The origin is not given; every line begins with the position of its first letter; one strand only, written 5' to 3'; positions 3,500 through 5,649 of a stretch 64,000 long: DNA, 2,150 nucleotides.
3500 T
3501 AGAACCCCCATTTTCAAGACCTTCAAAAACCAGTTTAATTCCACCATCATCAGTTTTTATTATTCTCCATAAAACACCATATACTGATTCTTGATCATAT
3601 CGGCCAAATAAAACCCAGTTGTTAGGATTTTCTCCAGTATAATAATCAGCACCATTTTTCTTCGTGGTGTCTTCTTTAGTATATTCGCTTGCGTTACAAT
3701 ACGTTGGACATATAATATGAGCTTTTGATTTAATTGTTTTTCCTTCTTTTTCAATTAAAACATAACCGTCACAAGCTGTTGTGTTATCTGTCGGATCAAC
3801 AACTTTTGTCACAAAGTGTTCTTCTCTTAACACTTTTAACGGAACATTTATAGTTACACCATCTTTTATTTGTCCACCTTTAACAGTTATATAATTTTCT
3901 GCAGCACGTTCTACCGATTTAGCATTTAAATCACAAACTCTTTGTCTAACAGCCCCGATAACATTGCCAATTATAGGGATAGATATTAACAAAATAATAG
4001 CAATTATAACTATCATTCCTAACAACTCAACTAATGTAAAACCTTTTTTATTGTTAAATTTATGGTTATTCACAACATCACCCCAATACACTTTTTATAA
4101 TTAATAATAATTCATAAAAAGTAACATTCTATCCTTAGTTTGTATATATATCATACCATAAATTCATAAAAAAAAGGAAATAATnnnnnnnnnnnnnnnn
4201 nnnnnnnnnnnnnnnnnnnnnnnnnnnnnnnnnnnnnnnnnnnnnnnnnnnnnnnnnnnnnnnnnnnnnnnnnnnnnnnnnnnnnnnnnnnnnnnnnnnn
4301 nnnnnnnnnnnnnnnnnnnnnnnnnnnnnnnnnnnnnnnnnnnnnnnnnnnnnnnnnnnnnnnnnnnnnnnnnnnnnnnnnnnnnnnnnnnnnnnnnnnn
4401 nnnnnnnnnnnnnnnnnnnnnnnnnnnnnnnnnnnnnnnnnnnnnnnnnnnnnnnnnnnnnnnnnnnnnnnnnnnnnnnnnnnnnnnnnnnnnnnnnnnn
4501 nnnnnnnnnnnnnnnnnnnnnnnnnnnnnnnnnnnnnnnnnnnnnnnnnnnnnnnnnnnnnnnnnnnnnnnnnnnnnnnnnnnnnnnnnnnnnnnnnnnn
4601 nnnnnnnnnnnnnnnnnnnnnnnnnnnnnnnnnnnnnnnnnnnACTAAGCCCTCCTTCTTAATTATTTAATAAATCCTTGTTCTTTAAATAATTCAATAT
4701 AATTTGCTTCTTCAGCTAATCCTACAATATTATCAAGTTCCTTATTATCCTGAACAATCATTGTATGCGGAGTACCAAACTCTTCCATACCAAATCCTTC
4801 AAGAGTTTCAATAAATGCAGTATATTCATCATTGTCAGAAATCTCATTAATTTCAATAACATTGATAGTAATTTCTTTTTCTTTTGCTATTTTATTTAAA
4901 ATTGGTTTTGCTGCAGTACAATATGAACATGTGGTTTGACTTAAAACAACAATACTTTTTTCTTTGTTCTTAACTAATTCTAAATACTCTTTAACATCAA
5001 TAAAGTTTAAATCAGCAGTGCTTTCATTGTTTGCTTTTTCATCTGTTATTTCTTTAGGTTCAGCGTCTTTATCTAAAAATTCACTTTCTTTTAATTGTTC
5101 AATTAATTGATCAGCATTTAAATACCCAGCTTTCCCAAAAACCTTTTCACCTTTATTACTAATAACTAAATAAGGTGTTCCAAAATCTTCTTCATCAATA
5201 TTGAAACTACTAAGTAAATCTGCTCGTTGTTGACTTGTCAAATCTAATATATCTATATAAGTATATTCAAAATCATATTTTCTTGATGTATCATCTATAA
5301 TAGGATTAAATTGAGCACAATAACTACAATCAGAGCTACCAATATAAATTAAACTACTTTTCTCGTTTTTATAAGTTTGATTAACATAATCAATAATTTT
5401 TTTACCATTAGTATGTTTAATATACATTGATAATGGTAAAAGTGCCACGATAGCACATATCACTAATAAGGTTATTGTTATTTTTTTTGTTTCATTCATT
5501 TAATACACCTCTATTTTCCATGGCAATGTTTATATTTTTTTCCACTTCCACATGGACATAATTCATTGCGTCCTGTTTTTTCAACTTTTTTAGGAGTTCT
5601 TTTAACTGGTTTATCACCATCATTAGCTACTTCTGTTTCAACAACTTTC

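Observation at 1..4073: Untracked open frame of at least 1357 codons: a prepilin-signal protein carrying about 10 Ig-like repeats, with no pilus machinery nearby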

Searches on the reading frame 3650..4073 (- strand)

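Call 41: search_protein_families(library=ncbifam, proteins=[window:3650-4073:-], max_evalue=1)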
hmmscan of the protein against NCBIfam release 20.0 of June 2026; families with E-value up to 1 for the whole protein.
window:3650-4073:- (141 aa): 14 families
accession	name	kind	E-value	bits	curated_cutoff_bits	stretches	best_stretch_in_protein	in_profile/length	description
NF040999.1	pilin_ComGC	equivalog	3.4e-08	33.6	75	1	9-62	1-54/84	competence type IV pilus major pilin ComGC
NF038303.1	EPS_HpsB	equivalog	0.00013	22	150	1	9-101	2-94/211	hormogonium polysaccharide secretion pseudopilin HpsB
TIGR01710.1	typeII_sec_gspG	equivalog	0.00053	20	88.85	1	10-61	1-52/134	type II secretion system major pseudopilin GspG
TIGR02596.1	TIGR02596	subfamily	0.00071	19.7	70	1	12-42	1-31/196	Verru_Chthon cassette protein D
NF041775.1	typeIV_PilA_Myxo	equivalog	0.0031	17.5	400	1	4-58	4-59/214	type IV pilin protein PilA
NF007862.0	PRK10574.1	equivalog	0.0034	17.5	138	1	7-37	2-32/145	prepilin peptidase-dependent pilin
TIGR02599.1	TIGR02599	subfamily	0.0041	16.4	256.5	1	11-44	1-34/361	Verru_Chthon cassette protein C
NF041002.1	pilin_ComGF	equivalog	0.0057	16.9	80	1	9-38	1-30/139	competence type IV pilus minor pilin ComGF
NF041013.1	T4P_ComGE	equivalog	0.0084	16.2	49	1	7-36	1-30/83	competence type IV pilus minor pilin ComGE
NF040982.1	ComGD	equivalog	0.011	16.1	70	1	9-35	1-27/139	competence type IV pilus minor pilin ComGD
NF007800.0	PRK10506.1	equivalog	0.045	13.6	158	1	4-29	3-28/163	prepilin peptidase-dependent protein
NF038304.1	EPS_HpsC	equivalog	0.079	12.5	200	1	5-40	16-48/318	hormogonium polysaccharide secretion pseudopilin HpsC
TIGR01708.2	typeII_sec_gspH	equivalog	0.08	12.9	80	1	10-28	2-20/169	type II secretion system minor pseudopilin GspH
TIGR02532.1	IV_pilin_GFxxxE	domain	0.83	9.6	16.3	0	9-30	1-22/24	prepilin-type N-terminal cleavage/methylation domain-containing protein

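Call 44: search_solved_structures(query=window:3650-4073:-, max_evalue=1, show_alignments=2)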
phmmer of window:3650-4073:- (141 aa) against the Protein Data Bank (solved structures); distinct sequences matched with E-value up to 1: 13.
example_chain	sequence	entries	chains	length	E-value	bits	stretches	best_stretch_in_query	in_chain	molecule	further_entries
9egp_A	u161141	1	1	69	9.6e-05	25.8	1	5-48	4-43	Geopilin domain 1 protein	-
7tgg_A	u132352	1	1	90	0.0011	22.3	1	4-36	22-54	Geopilin domain 1 protein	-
1oqw_A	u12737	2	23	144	0.015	18.7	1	12-124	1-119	Fimbrial protein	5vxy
8pfb_G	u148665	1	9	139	0.032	17.6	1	12-64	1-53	Type IV pilin PilE1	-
3l8q_A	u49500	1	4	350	0.074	16.4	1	60-128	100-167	Cellulosomal scaffoldin adaptor protein B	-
1zv9_A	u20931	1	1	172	0.09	16.2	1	59-128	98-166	Cellulosomal scaffoldin adaptor protein B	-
1qzn_A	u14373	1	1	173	0.091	16.1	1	59-128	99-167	cellulosomal scaffoldin adaptor protein B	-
3f2l_A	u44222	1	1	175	0.092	16.1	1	59-128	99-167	Cellulosomal scaffoldin adaptor protein B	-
3bwz_A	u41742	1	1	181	0.093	16.1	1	59-128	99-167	Cellulosomal scaffoldin adaptor protein B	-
8qqj_J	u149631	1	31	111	0.17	15.3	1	12-65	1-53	Type IV narrow pilus major component PilA5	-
6xxe_A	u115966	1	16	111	0.22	14.9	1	12-64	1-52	Uncharacterized protein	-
9lab_B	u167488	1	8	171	0.28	14.6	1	8-46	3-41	MSHA major pilin subunit MshA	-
9laa_A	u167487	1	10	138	0.38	14.1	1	5-38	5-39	Type IV pilin protein PilA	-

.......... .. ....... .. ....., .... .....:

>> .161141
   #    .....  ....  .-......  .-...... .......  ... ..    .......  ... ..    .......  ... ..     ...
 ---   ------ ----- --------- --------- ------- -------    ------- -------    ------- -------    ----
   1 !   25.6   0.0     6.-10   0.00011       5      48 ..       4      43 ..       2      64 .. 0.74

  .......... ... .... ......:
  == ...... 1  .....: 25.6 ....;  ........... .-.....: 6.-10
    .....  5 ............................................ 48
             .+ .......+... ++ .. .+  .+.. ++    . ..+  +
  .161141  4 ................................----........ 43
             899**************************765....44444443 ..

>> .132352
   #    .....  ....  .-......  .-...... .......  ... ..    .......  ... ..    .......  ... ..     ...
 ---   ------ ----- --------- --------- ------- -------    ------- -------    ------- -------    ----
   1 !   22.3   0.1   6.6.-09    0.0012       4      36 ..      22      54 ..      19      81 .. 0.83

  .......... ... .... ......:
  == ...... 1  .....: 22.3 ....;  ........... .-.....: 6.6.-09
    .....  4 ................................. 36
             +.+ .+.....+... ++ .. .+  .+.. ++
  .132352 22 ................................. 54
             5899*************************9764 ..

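Call 82: predict_structure(alignment_id=A6)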
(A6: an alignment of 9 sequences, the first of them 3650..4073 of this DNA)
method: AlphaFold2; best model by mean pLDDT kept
length: 141 residues; sequences in the alignment: 9
mean_pLDDT: 77.1   pTM: 0.60
mean pLDDT of the five models: 77.1, 76.8, 76.0, 75.6, 74.2
residues with pLDDT >= 90: 12; 70-90: 99; 50-70: 15; < 50: 15
segments of 3 or more residues with pLDDT < 50: 1-5, 132-141
pLDDT, mean of each block of 10 residues (from residue 1): 50 76 85 74 84 90 75 86 88 84 88 86 73 44 32
secondary structure, 60 per line:
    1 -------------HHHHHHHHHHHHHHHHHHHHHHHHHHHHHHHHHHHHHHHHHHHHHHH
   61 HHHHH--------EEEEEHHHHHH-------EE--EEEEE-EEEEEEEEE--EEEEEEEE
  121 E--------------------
elements in order: H14-65 E74-78 H79-84 E96-100 E102-110 E113-121

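Call 85: fold_search(model_id=the predicted structure, library=pdb)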
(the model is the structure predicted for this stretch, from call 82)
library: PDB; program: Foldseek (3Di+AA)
matches with E <= 10: 155; with E <= 0.001: 0
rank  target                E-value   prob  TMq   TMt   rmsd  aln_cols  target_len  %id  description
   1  7lyt_A                7.8e-01  0.21  0.23  0.06   4.4        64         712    8  Cryo-EM structure of CasPhi-2 (Cas12j) bound to crRNA and Phosphorothioate-DNA (released 2021-08-04)
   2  7m5o_A                8.9e-01  0.18  0.23  0.06   4.5        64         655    8  Cryo-EM structure of CasPhi-2 (Cas12j) bound to crRNA (released 2021-08-04)
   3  5jui_A                9.4e-01  0.14  0.23  0.20   9.5        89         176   11  domain-swapped dimer of the the KRT10-binding region (BR) of PsrP (released 2017-03-15)
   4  2yxe_A                1.1e+00  0.28  0.21  0.15   5.1        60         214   23  Crystal structure of L-isoaspartyl protein carboxyl methyltranferase (released 2007-10-30)
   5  5jui_B                1.6e+00  0.10  0.22  0.19   9.6        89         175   11  domain-swapped dimer of the the KRT10-binding region (BR) of PsrP (released 2017-03-15)
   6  4o29                  1.7e+00  0.15  0.19  0.14   6.4        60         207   20  PROTEIN-L-ISOASPARTATE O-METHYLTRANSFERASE from Pyrobaculum aerophilum in COMPLEX WITH S-ADENOSYL-L-HOMOCYSTEINE (released 2014-01-15)
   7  8wrp_A                1.7e+00  0.08  0.21  0.07   6.0        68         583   10  Cryo-EM structure of Cas12-1 with 20 nt complementary heteroduplex (released 2025-04-16)
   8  6hxt_A                1.8e+00  0.11  0.22  0.25   8.6        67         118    7  Crystal structure of the head domain of human CCDC61 (released 2020-04-29)
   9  6hxt_C                1.8e+00  0.10  0.22  0.24   8.6        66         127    8  Crystal structure of the head domain of human CCDC61 (released 2020-04-29)
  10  2yxe_B                1.9e+00  0.35  0.20  0.13   3.2        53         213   23  Crystal structure of L-isoaspartyl protein carboxyl methyltranferase (released 2007-10-30)
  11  5kwv_A                1.9e+00  0.05  0.18  0.12  11.0        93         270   12  Crystal Structure of a Pantoate-beta-alanine Ligase from Neisseria gonorrhoeae with bound AMPPNP (released 2016-07-27)
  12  8wrs_A                2.0e+00  0.07  0.21  0.06   6.7        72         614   11  Cryo-EM structure of Cas12-1 with 5 nt complementary heteroduplex (released 2025-04-16)
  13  9j9h_V                2.0e+00  0.03  0.12  0.11  11.1        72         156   10  High-resolution cryo-EM structure of the Plasmodium falciparum 80S ribosome bound to RACK1 and E-tRNA (released 2025-06-04)
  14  7lys_A                2.2e+00  0.12  0.23  0.06   4.4        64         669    8  Cryo-EM structure of CasPhi-2 (Cas12j) bound to crRNA and DNA (released 2021-08-04)
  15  8iew_A                2.5e+00  0.08  0.23  0.08   5.3        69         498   12  Cas005-crRNA-DNA complex (released 2024-02-28)
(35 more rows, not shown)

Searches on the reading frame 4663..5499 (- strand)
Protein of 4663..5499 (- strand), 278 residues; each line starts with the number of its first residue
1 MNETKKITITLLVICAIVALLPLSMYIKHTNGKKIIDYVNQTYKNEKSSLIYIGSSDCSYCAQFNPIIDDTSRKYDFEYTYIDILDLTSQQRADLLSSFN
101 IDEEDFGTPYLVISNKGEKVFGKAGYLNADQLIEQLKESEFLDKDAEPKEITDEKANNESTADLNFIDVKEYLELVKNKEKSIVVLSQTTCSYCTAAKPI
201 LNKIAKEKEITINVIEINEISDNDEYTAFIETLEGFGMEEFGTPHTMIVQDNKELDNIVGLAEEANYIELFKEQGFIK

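Call 5: search_protein_families(library=pfam, proteins=[window:4663-5499:-], max_evalue=0.01)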
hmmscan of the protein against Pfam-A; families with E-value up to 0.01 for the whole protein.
window:4663-5499:- (278 aa): 10 families
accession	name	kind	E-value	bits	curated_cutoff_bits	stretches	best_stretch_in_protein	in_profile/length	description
PF13098.12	Thioredoxin_2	-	5.6e-12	46.4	27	2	44-135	3-103/104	Thioredoxin-like domain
PF13728.12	TraF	-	1.4e-11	45.1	23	2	45-134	128-221/224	F plasmid transfer operon protein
PF00085.26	Thioredoxin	-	1.6e-10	41.3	23.5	2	41-137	13-102/103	Thioredoxin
PF13192.12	Thioredoxin_3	-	5.6e-06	26.7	24.8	1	183-226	3-45/76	Thioredoxin domain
PF05768.20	Glrx-like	-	6.2e-06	26.9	26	0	183-222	2-38/77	Glutaredoxin-like domain (DUF836)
PF00462.30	Glutaredoxin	-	2e-05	25.1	22.9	0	183-221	1-35/60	Glutaredoxin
PF13905.12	Thioredoxin_8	-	0.00033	21.4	27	0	47-78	2-37/94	Thioredoxin-like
PF14595.12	Thioredoxin_9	-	0.00062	20.1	25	0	171-216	33-79/129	Thioredoxin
PF13462.12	Thioredoxin_4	-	0.0028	18.3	23.2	0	55-129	22-98/165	Thioredoxin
PF08534.16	Redoxin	-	0.008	16.4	26.6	0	176-232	26-83/148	Redoxin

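Call 6: search_protein_families(library=ncbifam, proteins=[window:4663-5499:-], max_evalue=0.01)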
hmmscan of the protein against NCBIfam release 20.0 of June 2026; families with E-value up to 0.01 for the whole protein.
window:4663-5499:- (278 aa): 22 families
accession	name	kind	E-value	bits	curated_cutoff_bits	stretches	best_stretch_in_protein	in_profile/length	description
TIGR01295.2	PedC_BrcD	equivalog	7.8e-15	55.1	120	2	38-125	48-140/152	PedC/BrcD family bacteriocin maturation disulfide isomerase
TIGR02738.1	TrbB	equivalog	1.1e-11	44.7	132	2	40-79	44-83/153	type-F conjugative transfer system pilin assembly thiol-disulfide isomerase TrbB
TIGR01068.1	thioredoxin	equivalog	6.4e-10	39.1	96.8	2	170-272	4-98/101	thioredoxin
NF010288.0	PRK13728.1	subfamily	3.5e-08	33.1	199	1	175-213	65-103/181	F-type conjugal transfer protein TrbB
TIGR02180.1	GRX_euk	equivalog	6.2e-08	32.7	87.25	1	183-233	1-49/84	glutaredoxin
NF008401.0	PRK11200.1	equivalog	5.7e-07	29.6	84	1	53-86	6-40/87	GrxA family glutaredoxin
TIGR02740.1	TraF-like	hypoth_equivalog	5.8e-07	29.1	232.25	1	46-81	169-204/276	TraF-like protein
NF008229.0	PRK10996.1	equivalog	8.6e-06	25.5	125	0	174-226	47-99/141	thioredoxin TrxC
TIGR00411.1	redox_disulf_1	equivalog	2.5e-05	24.2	92.75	1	184-225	4-45/82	MJ0307 family thioredoxin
TIGR01126.1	pdi_dom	equivalog_domain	3e-05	24.3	107.2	0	44-133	12-98/105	protein disulfide-isomerase domain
TIGR02183.1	GRXA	equivalog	4.7e-05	23.5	106.5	0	53-85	5-38/86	GrxA family glutaredoxin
TIGR00385.1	dsbE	subfamily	8.8e-05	22.2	123.15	1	150-253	34-126/173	DsbE family thiol:disulfide interchange protein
NF053656.1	redoxin_TUGYCR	domain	0.00012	22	100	0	182-230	30-83/146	TUGYCR motif thioredoxin fold (seleno)protein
NF047697.1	ThioredTrxAClost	equivalog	0.00024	21.2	140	0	43-121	14-85/105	thioredoxin TrxA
TIGR02187.2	PDO_seleno_TRX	equivalog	0.00026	20.4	185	0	177-222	16-172/209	protein disulfide oxidoreductase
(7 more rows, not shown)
